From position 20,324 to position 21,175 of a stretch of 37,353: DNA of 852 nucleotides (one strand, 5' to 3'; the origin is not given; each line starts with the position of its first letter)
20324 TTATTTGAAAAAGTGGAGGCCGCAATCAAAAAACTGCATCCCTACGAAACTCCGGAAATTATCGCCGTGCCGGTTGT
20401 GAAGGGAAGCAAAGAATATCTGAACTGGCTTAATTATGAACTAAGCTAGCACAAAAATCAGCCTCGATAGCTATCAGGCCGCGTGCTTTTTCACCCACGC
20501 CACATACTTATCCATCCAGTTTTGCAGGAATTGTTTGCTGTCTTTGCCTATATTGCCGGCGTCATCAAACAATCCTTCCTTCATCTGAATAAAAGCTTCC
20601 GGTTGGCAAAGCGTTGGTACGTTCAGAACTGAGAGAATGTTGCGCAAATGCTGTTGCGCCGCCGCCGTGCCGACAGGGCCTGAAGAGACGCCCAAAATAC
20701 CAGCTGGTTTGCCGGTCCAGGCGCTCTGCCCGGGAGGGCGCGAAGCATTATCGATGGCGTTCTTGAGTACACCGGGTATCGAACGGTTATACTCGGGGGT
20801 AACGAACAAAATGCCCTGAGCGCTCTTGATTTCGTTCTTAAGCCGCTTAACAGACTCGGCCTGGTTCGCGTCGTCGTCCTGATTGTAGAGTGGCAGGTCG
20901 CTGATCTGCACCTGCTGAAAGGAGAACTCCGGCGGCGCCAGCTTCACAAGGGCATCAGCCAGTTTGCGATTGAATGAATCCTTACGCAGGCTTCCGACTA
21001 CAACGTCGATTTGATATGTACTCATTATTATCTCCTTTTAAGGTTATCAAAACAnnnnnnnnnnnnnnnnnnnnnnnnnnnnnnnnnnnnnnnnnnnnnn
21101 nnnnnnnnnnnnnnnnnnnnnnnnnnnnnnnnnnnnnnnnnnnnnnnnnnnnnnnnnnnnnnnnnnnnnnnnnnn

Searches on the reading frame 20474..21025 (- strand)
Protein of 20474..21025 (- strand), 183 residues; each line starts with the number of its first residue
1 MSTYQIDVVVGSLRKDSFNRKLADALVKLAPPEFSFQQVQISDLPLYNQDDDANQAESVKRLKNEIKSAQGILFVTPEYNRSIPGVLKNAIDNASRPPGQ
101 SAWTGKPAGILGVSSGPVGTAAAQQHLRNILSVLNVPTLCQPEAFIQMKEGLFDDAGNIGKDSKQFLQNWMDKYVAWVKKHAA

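Call 85: search_protein_families(library=pfam, proteins=[window:20474-21025:-], max_evalue=1)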
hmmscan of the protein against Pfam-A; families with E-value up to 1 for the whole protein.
window:20474-21025:- (183 aa): 2 families
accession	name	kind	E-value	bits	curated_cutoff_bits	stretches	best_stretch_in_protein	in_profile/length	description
PF03358.20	FMN_red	-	6.4e-38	130.2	24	1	8-146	5-147/152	NADPH-dependent FMN reductase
PF02525.22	Flavodoxin_2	-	1.9e-09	37.9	27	1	8-97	5-106/198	Flavodoxin-like fold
